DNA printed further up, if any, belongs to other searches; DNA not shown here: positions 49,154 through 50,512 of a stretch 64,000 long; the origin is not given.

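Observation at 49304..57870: Accessory module linked to the Mo-enzymes: diiron protein, two CrtI-like flavoproteins, two SCP2 carriers, a dedicated two-component system and mobB. Candidate anaerobic lipid/isoprenoid hydroxylation-desaturation pathway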

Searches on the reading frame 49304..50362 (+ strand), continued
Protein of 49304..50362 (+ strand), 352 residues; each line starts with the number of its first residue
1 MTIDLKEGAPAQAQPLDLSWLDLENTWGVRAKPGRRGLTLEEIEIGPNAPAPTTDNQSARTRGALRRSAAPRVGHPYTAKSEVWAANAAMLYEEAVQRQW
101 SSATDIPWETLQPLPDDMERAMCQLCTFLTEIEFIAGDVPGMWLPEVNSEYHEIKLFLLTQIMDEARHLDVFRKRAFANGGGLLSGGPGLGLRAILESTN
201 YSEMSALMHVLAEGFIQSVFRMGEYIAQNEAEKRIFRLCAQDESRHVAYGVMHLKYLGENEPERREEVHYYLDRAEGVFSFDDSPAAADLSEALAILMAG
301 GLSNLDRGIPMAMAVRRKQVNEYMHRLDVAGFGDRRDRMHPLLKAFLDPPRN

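Call 29: search_solved_structures(query=P0024, max_evalue=1e-20)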
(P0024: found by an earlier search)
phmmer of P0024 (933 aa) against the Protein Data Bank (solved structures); distinct sequences matched with E-value up to 1e-20: 13.
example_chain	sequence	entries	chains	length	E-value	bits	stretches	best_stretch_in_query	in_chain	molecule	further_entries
2ivf_A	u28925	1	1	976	2.3e-221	740.6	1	8-925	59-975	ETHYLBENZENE DEHYDROGENASE ALPHA-SUBUNIT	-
5e7o_A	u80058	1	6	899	1e-133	450.5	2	12-317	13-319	DMSO reductase family type II enzyme, molybdopterin subunit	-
4ydd_A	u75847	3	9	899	1.1e-133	450.4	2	12-317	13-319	DMSO reductase family type II enzyme, molybdopterin subunit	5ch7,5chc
1r27_A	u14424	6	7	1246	6.4e-46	159.9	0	100-300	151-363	Respiratory nitrate reductase 1 alpha chain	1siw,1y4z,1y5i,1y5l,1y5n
1q16_A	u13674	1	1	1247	6.4e-46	159.9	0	100-300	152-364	Respiratory nitrate reductase 1 alpha chain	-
3egw_A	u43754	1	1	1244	1.1e-45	159.1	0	100-296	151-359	Respiratory nitrate reductase 1 alpha chain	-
3ir7_A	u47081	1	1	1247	1.1e-45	159.1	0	100-300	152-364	Respiratory nitrate reductase 1 alpha chain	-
3ir6_A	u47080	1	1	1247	1.1e-44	155.8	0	100-300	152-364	Respiratory nitrate reductase 1 alpha chain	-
3ir5_A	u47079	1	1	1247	2.9e-44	154.4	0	100-300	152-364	Respiratory nitrate reductase 1 alpha chain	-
7b04_B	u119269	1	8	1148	2.2e-38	134.9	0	317-430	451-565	Nitrite oxidoreductase subunit A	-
2vpw_A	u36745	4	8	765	1.2e-23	86.2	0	75-273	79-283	THIOSULFATE REDUCTASE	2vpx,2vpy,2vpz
1eu1_A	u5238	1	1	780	2e-23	85.4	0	791-874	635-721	DIMETHYL SULFOXIDE REDUCTASE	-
7bkb_D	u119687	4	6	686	4.6e-22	80.9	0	39-273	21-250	Formate dehydrogenase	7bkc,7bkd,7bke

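Call 30: search_solved_structures(query=P0001, max_evalue=1)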
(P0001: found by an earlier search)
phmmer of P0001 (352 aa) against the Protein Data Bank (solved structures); distinct sequences matched with E-value up to 1: 0.

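Call 33: find_related_loci(query=A1, collection=genome_contigs, flank=10000)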
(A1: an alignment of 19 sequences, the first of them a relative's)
Query A1 (534 aa) in genome_contigs; peptide patterns used: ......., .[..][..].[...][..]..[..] (x = any residue, [..] = any of these).
599 stretches matched a pattern (row limit reached: there are more); 311 encode a relative of the query (tblastn E <= 1e-3); the best 80 are kept; 80 distinct loci.
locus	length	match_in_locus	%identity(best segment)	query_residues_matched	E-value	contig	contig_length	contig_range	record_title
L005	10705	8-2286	88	1-534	0e+0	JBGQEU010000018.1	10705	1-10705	MAG: Dehalococcoidia bacterium isolate OBJ2_061818_090_7 k141_845901_length_10705_cov_9.9761, whole genome shotgun seque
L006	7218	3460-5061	88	1-534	0e+0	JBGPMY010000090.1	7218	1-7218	MAG: Dehalococcoidia bacterium isolate OBJ_0618_7090110_227 k141_9667149_length_7218_cov_11.0051, whole genome shotgun s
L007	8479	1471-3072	84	1-534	0e+0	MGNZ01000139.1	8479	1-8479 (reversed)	MAG: Chloroflexi bacterium RBG_16_64_32 RBG_16_scaffold_70219, whole genome shotgun sequence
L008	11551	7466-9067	83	1-534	0e+0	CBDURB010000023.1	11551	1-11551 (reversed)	MAG TPA_asm: uncultured bacterium isolate SRR22302374_concoct_75 genome assembly, contig: ERZ26661914.3882, whole genome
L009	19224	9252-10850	80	1-534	0e+0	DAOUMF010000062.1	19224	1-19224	MAG TPA_asm: Dehalococcoidia bacterium isolate W31_80 k127_163924, whole genome shotgun sequence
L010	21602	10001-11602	80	1-534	0e+0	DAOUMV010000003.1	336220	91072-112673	MAG TPA_asm: Dehalococcoidia bacterium isolate W92_284 k127_694589, whole genome shotgun sequence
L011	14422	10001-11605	76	1-534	0e+0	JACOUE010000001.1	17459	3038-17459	MAG: Chloroflexi bacterium isolate NC_groundwater_62_Pr7_S-0.65um_68_13 FFV18_Sp65_scaffold_242197, whole genome shotgun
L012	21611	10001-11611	72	1-534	0e+0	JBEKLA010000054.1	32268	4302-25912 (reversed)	MAG: Candidatus Binataceae bacterium isolate SPRUCE 35 SPRUCE_35_54, whole genome shotgun sequence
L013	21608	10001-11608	74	1-534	0e+0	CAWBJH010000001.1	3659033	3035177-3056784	MAG: uncultured delta proteobacterium isolate MFD03323.bin.1.18 genome assembly, contig: contig_33361, whole genome shot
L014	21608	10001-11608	76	1-534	0e+0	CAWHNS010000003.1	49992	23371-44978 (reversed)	MAG: uncultured delta proteobacterium isolate MFD09222.bin.2.29 genome assembly, contig: contig_122565, whole genome sho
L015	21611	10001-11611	75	1-534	0e+0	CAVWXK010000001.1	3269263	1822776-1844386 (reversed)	MAG: uncultured proteobacterium isolate MFD03726.bin.2.8 genome assembly, contig: contig_15707, whole genome shotgun seq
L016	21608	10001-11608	72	1-534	0e+0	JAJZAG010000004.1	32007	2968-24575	MAG: Deltaproteobacteria bacterium isolate FK5.bin86 NODE_1509_length_32007_cov_1.704642, whole genome shotgun sequence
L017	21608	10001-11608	71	1-534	0e+0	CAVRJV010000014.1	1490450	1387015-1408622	MAG: uncultured delta proteobacterium isolate MFD05580.bin.2.15 genome assembly, contig: contig_6454, whole genome shotg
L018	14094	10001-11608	74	1-534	0e+0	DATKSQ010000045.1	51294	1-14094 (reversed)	MAG TPA_asm: Candidatus Binataceae bacterium isolate SMAG_U14058 k141_120288, whole genome shotgun sequence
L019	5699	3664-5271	72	1-534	0e+0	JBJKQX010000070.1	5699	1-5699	MAG: Candidatus Binataceae bacterium isolate Bin_45 S1Ck127_1829723_flag_1_multi_7.0000_len_5699, whole genome shotgun s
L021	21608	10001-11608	72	1-534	0e+0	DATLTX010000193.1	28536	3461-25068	MAG TPA_asm: Candidatus Binataceae bacterium isolate SMAG_U13968 k141_600474, whole genome shotgun sequence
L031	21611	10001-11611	70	1-534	0e+0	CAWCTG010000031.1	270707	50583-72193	MAG: Candidatus Binataceae bacterium isolate MFD03399.bin.1.12 genome assembly, contig: contig_7780, whole genome shotgu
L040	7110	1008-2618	71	1-534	0e+0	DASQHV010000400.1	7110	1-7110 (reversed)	MAG TPA_asm: Candidatus Acidiferrales bacterium isolate SMAG_U11842 k141_495318, whole genome shotgun sequence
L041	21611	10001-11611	69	1-534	0e+0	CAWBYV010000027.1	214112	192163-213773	MAG: uncultured delta proteobacterium isolate MFD03044.bin.2.84 genome assembly, contig: contig_79401, whole genome shot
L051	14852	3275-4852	64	1-534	0e+0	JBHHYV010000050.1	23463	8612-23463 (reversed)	MAG: Myxococcota bacterium isolate Maj_2_bin.28 NODE_989_length_23463_cov_7.982527, whole genome shotgun sequence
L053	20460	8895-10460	65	6-534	0e+0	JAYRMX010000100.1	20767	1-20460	MAG: Myxococcota bacterium isolate XM2_XAASGE4bin.13 k141_309533, whole genome shotgun sequence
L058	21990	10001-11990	64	1-534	0e+0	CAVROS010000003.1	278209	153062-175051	MAG: uncultured delta proteobacterium isolate MFD03804.bin.2.110 genome assembly, contig: contig_13982, whole genome sho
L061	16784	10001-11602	67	1-534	0e+0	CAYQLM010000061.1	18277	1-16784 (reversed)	MAG TPA_asm: uncultured Dehalococcoidia bacterium isolate SRP119689_co1_20 genome assembly, contig: NODE_4159_length_182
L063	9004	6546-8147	67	1-534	0e+0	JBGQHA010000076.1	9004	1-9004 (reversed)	MAG: Dehalococcoidia bacterium isolate OBJ2_061818_090_14 k141_12041_length_9004_cov_64.3675, whole genome shotgun seque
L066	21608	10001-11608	71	1-534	0e+0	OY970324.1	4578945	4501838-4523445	MAG: uncultured delta proteobacterium isolate MFD05502.bin.1.132 genome assembly, chromosome: 1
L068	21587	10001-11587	63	1-534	0e+0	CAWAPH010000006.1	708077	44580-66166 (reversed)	MAG: uncultured delta proteobacterium isolate MFD03804.bin.2.13 genome assembly, contig: contig_16550, whole genome shot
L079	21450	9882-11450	54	5-525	4e-177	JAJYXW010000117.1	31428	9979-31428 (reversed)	MAG: Actinomycetes bacterium isolate FK3.bin72 NODE_2744_length_31428_cov_2.504521, whole genome shotgun sequence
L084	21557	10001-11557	52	6-523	5e-176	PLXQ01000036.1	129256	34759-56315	MAG: Acidimicrobiaceae bacterium isolate palsa_746 73.20120700_P3D.36_contig_10655, whole genome shotgun sequence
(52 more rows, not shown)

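Call 43: find_encoding_contigs(protein=P0028, flank=10000, max_places=2)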
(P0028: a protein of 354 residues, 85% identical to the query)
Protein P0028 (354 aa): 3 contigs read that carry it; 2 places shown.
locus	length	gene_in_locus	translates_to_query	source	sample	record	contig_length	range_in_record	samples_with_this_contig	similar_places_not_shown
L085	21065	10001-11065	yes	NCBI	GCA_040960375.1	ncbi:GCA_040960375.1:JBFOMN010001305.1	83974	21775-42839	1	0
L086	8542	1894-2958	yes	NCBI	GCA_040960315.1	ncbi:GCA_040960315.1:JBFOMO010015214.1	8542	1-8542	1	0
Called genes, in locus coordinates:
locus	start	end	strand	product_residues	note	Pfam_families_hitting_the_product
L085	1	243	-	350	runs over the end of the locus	PF13187:Fer4_9 (faint), PF12797:Fer4_2 (faint), PF12837:Fer4_6 (faint), PF13237:Fer4_10 (faint), PF12838:Fer4_7 (weak), PF13247:Fer4_11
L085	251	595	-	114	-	-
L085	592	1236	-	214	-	PF09459:EB_dh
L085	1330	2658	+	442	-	PF25023:TEN_YD-shell (weak)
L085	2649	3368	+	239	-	PF15579:Imm52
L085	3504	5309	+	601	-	PF25023:TEN_YD-shell, PF05593:RHS_repeat, PF25023:TEN_YD-shell, PF05593:RHS_repeat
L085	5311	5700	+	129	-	PF15586:Imm8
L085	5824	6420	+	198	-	PF25023:TEN_YD-shell, PF05593:RHS_repeat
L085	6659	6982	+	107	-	-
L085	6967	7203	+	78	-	PF10049:DUF2283 (weak)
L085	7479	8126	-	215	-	PF02613:Nitrate_red_del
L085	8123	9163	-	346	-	PF13187:Fer4_9 (faint), PF12797:Fer4_2 (faint), PF12837:Fer4_6 (faint), PF12838:Fer4_7 (weak), PF13237:Fer4_10 (weak), PF13247:Fer4_11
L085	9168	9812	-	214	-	PF09459:EB_dh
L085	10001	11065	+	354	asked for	-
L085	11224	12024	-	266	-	PF00188:CAP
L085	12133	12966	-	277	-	-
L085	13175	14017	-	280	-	PF00932:LTD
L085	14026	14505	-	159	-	-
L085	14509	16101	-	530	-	PF13517:FG-GAP_3 (faint), PF01839:FG-GAP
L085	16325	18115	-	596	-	-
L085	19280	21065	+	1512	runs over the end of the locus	-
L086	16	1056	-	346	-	PF13187:Fer4_9 (faint), PF12797:Fer4_2 (faint), PF12837:Fer4_6 (faint), PF12838:Fer4_7 (weak), PF13237:Fer4_10 (weak), PF13247:Fer4_11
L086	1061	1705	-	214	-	PF09459:EB_dh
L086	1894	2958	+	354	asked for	-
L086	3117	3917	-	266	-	PF00188:CAP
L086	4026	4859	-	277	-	-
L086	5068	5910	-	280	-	PF00932:LTD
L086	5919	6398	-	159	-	-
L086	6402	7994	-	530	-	PF13517:FG-GAP_3 (faint), PF01839:FG-GAP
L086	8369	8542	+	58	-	?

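Call 44: find_related_loci(query=A2, collection=metagenome_contigs, flank=10000)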
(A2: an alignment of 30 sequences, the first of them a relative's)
Query A2 (352 aa) in metagenome_contigs; peptide patterns used: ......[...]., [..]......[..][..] (x = any residue, [..] = any of these).
600 stretches matched a pattern (row limit reached: there are more); 424 encode a relative of the query (tblastn E <= 1e-3); the best 80 are kept; 80 distinct loci.
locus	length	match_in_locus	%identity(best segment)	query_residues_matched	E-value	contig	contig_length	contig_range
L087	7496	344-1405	86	1-352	0e+0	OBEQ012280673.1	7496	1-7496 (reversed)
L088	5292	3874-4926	68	5-348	7e-166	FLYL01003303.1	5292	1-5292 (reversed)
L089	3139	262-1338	67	1-348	5e-170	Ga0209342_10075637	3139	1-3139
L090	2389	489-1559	66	1-349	1e-172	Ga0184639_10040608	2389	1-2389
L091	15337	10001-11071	67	1-348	3e-161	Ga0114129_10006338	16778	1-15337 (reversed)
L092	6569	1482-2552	66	1-348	4e-162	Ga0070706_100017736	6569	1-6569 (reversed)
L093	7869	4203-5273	67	1-348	3e-161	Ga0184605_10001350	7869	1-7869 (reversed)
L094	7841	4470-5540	67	1-348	4e-161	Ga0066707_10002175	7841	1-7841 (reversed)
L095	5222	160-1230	67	1-348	2e-163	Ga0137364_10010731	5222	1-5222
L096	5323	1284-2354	66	1-348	4e-163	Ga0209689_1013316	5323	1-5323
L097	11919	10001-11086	65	1-352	5e-161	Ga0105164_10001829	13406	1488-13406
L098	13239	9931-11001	67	1-348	5e-161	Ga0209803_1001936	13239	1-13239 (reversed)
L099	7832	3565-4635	67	1-348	4e-161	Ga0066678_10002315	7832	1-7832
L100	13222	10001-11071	66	1-348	2e-160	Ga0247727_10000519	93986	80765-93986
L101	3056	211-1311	65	1-352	2e-168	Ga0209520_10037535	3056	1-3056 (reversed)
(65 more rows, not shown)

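Call 48: predict_structure(alignment_id=A2)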
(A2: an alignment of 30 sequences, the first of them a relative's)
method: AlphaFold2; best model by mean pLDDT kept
length: 352 residues; sequences in the alignment: 30
mean_pLDDT: 62.1   pTM: 0.59
mean pLDDT of the five models: 62.1, 56.3, 55.2, 50.8, 48.1
residues with pLDDT >= 90: 9; 70-90: 131; 50-70: 98; < 50: 114
segments of 3 or more residues with pLDDT < 50: 1-18, 26-104, 180-190
pLDDT, mean of each block of 10 residues (from residue 1): 31 43 46 39 36 31 37 37 44 45 59 69 67 63 62 61 66 60 39 60 74 78 74 76 74 82 89 75 57 77 83 85 88 89 80 42
secondary structure, 60 per line:
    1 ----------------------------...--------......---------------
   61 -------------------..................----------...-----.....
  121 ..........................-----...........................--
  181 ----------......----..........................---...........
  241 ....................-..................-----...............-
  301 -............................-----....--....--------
elements in order: E29-31 E43-45 H80-97 H116-146 H152-178 H191-196 H201-226 H230-260 H262-279 H285-299 H302-329 H335-338 H341-344

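Call 65: search_protein_families(library=ncbifam, proteins=[L031:13623-16394:+, L053:11052-13736:+, L051:9628-12375:-, L079:14148-16898:+, L068:3943-6783:+], max_evalue=1e-100)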
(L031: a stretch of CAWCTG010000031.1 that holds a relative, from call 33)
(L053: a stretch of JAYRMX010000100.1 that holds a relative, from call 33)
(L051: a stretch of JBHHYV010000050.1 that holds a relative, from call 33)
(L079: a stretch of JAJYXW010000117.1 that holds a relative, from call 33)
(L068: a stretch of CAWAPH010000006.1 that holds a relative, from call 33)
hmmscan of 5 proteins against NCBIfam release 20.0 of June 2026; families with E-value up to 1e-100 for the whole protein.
L031:13623-16394:+ (924 aa): 2 families
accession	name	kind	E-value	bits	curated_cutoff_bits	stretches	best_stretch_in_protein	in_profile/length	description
TIGR03479.1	DMSO_red_II_alp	subfamily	4.9e-229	762.8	984.75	1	1-922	52-912/913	molybdopterin-dependent oxidoreductase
NF042978.1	EthbenzDh_ebdA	equivalog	8.7e-177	589.7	2000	1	1-919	72-971/977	ethylbenzene dehydrogenase subunit alpha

L053:11052-13736:+ (895 aa): 2 families
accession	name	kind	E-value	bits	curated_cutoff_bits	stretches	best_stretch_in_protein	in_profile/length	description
TIGR03479.1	DMSO_red_II_alp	subfamily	5.4e-268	891.8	984.75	1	2-895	41-894/913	molybdopterin-dependent oxidoreductase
NF042978.1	EthbenzDh_ebdA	equivalog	1.6e-183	612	2000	1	1-895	60-955/977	ethylbenzene dehydrogenase subunit alpha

L051:9628-12375:- (916 aa): 2 families
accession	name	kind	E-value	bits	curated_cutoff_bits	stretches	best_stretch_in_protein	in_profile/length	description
TIGR03479.1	DMSO_red_II_alp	subfamily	8.3e-247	821.6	984.75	1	3-914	43-913/913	molybdopterin-dependent oxidoreductase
NF042978.1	EthbenzDh_ebdA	equivalog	4e-209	696.8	2000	1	3-915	63-976/977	ethylbenzene dehydrogenase subunit alpha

L079:14148-16898:+ (917 aa): 2 families
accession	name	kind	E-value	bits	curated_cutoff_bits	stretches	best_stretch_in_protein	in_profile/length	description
TIGR03479.1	DMSO_red_II_alp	subfamily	5.8e-239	795.7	984.75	1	14-915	46-913/913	molybdopterin-dependent oxidoreductase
NF042978.1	EthbenzDh_ebdA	equivalog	3.9e-201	670.3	2000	1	9-915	61-975/977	ethylbenzene dehydrogenase subunit alpha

L068:3943-6783:+ (947 aa): 2 families
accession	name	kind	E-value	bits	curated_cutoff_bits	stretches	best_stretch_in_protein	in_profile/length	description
TIGR03479.1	DMSO_red_II_alp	subfamily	2.2e-239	797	984.75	1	3-946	1-893/913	molybdopterin-dependent oxidoreductase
NF042978.1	EthbenzDh_ebdA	equivalog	3.5e-137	458.6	2000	1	3-942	21-950/977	ethylbenzene dehydrogenase subunit alpha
